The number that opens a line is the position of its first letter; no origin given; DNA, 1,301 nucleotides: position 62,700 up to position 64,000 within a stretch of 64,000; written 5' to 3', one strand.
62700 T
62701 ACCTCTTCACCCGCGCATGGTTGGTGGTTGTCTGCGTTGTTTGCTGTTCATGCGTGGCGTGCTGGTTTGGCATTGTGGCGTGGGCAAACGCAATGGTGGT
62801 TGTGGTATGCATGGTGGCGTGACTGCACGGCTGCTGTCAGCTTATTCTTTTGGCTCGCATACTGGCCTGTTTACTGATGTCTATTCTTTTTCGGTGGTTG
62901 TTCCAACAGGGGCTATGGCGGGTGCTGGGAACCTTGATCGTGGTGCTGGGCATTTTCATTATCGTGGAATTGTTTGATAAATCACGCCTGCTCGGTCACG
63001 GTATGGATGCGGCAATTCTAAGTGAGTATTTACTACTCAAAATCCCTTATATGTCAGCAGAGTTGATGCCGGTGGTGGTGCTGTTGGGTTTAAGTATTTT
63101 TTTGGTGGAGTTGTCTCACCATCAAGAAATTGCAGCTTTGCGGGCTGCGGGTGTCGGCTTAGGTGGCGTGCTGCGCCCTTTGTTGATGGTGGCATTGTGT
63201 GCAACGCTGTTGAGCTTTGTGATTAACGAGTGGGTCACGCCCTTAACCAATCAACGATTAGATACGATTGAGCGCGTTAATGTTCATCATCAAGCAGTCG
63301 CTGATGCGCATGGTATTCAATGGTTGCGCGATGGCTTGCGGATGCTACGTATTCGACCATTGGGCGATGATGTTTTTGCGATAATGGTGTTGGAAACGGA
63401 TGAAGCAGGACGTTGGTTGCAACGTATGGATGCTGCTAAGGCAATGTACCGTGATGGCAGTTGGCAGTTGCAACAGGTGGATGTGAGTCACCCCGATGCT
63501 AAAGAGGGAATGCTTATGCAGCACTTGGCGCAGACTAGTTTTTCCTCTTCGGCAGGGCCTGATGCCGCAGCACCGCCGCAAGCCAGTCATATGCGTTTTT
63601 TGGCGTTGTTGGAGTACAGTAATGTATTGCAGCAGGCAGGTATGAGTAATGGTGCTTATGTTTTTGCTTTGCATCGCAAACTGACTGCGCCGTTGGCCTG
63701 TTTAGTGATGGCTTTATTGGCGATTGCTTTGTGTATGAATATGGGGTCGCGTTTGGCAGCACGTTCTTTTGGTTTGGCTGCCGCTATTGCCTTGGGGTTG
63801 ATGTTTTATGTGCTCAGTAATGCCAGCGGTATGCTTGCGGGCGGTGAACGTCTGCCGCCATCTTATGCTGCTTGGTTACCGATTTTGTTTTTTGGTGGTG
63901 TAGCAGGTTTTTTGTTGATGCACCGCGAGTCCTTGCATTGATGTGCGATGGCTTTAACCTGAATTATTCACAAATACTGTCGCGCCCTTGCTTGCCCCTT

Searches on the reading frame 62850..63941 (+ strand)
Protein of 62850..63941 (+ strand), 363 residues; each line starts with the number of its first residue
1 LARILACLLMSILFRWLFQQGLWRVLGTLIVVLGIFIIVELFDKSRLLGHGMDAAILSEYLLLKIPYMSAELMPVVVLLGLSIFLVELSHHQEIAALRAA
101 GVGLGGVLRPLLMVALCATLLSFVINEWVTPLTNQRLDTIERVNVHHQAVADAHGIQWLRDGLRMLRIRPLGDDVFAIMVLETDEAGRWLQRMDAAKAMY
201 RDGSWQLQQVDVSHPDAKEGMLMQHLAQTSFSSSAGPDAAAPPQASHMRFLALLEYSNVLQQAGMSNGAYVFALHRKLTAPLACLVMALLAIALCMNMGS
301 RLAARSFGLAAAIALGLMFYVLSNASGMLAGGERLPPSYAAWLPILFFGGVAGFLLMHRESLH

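Call 41: search_protein_families(library=pfam, proteins=[window:62850-63941:+], max_evalue=0.00001)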
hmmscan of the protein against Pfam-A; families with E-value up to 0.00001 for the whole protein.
window:62850-63941:+ (363 aa): 1 family
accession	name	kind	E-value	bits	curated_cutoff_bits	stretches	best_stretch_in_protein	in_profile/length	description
PF03739.19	LptF_LptG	-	1.5e-62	212.1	27.9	1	17-357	3-352/353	Lipopolysaccharide export system permease LptF/LptG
